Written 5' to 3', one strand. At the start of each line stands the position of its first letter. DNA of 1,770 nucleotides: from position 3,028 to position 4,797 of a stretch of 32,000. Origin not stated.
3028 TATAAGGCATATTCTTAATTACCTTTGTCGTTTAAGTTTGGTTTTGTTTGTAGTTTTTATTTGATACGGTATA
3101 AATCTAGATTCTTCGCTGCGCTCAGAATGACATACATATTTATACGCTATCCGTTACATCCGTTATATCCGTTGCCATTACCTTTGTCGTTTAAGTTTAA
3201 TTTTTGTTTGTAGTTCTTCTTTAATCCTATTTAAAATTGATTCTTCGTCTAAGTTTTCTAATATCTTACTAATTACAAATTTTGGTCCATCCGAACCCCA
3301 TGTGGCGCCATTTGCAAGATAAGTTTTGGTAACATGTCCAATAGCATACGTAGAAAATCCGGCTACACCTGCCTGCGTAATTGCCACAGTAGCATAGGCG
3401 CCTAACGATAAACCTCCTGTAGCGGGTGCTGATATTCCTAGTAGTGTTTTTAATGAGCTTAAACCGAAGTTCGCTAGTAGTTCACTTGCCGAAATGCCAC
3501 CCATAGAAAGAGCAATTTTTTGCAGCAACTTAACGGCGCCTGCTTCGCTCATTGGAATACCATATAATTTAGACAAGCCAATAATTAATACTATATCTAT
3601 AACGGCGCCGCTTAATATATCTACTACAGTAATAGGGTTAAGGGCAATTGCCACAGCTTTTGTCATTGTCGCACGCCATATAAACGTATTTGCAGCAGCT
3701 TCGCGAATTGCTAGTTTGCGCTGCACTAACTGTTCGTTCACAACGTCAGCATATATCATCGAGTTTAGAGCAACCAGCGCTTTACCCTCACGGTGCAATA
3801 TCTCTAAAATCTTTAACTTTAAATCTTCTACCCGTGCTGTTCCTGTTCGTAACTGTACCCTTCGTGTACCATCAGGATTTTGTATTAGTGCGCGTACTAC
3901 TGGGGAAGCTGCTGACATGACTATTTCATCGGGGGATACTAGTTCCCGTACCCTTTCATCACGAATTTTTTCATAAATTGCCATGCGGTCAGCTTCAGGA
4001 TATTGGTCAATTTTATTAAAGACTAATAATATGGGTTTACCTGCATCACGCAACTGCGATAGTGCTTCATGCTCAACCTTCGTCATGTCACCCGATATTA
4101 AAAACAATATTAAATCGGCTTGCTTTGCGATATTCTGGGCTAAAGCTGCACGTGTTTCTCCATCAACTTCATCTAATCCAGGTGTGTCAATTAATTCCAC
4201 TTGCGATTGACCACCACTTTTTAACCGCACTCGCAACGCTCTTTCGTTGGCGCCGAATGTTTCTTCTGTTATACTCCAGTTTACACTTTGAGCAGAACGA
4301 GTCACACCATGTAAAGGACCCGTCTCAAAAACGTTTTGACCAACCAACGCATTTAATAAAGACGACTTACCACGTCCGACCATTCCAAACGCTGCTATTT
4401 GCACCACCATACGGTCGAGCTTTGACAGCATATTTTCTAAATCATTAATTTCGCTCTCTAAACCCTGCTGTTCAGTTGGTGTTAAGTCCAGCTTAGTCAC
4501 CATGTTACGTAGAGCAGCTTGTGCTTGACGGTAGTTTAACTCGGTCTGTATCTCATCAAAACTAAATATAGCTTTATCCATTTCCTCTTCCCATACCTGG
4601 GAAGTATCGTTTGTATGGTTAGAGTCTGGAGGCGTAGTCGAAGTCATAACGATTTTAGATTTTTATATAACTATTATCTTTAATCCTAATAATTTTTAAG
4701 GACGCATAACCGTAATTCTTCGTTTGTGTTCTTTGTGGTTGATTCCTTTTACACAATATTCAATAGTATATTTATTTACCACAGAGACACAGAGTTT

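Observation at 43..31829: GGCGCC is a highly iterated palindrome here, apparently replacing canonical HIP1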

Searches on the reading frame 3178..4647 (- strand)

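Call 6: search_protein_families(library=pfam, proteins=[window:3178-4647:-])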
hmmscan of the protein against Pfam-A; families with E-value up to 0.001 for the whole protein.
window:3178-4647:- (489 aa): 8 families
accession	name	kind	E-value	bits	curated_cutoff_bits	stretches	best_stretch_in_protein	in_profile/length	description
PF05128.17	DUF697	-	3.2e-34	118.5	27.7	1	300-467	3-161/162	Domain of unknown function (DUF697)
PF01926.29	MMR_HSR1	-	9.7e-18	64.8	21.9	1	84-212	2-113/113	50S ribosome-binding GTPase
PF00350.29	Dynamin_N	-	2.6e-15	57.3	27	2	136-211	89-166/168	Dynamin family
PF00009.33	GTP_EFTU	-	4.9e-08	33.2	26.5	1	81-241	3-159/188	Elongation factor Tu GTP binding domain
PF03193.22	RsgA_GTPase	-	5.8e-06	26.7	30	0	64-112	94-137/174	RsgA GTPase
PF04548.22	AIG1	-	2.6e-05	24.1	27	1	86-200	5-108/212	AIG1 family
PF02421.24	FeoB_N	-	0.00013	21.9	27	0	84-218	3-120/156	Ferrous iron transport protein B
PF05049.19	IIGP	-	0.00038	20.1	24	0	63-102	17-56/375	Interferon-inducible GTPase (IIGP)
